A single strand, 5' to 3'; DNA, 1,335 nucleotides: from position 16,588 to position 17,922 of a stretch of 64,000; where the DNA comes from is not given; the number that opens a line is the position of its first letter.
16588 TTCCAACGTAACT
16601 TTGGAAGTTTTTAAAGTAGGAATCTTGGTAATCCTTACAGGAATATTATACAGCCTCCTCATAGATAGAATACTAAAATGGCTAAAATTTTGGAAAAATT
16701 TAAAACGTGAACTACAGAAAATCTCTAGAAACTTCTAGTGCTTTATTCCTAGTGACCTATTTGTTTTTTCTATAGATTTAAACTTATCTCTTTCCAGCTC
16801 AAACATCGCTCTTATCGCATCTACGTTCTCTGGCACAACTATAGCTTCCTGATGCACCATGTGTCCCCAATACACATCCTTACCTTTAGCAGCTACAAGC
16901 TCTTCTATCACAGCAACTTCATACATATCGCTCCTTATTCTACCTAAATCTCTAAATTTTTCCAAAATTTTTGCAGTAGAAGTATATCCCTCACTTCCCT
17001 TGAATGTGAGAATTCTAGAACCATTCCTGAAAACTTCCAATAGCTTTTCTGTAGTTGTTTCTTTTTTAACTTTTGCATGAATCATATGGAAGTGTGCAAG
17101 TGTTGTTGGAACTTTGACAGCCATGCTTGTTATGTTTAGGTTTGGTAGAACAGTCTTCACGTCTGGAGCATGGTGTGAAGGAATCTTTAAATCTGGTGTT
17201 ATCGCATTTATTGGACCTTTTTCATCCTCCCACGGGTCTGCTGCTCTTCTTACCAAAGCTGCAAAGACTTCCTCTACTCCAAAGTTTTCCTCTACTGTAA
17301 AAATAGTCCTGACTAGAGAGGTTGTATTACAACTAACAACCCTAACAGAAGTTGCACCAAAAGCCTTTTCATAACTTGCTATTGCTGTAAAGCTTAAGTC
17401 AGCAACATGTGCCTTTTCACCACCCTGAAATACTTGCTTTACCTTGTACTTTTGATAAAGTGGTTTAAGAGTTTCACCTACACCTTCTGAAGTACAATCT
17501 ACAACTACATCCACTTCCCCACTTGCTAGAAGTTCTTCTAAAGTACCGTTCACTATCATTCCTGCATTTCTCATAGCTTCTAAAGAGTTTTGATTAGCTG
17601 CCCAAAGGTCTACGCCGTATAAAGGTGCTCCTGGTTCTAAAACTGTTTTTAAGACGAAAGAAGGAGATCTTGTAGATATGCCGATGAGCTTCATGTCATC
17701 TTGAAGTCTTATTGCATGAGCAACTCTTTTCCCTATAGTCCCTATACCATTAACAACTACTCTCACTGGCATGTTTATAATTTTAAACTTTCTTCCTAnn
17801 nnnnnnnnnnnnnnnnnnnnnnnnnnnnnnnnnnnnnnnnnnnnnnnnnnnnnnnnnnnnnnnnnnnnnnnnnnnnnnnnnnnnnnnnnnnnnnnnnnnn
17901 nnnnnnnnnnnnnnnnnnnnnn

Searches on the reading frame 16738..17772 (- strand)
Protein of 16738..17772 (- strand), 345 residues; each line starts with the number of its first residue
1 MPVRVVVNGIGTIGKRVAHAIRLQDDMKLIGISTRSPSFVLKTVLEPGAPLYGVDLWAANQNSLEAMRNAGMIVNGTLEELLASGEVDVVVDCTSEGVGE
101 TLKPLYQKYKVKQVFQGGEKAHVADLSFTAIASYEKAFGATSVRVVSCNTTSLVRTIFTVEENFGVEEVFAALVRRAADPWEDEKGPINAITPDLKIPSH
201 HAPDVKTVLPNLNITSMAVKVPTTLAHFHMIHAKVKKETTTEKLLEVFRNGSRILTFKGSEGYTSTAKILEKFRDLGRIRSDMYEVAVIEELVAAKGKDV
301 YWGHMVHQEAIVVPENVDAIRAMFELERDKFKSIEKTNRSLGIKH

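Call 50: search_protein_families(library=pfam, proteins=[window:16738-17772:-], max_evalue=0.001)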
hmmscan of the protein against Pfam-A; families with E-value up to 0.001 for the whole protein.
window:16738-17772:- (345 aa): 2 families
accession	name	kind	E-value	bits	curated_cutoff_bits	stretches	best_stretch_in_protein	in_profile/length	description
PF02800.25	Gp_dh_C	-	3.7e-18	66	24.4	1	153-278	1-132/158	Glyceraldehyde 3-phosphate dehydrogenase, C-terminal domain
PF01113.26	DapB_N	-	8.7e-06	26.3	25.6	1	3-115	1-96/124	Dihydrodipicolinate reductase, N-terminus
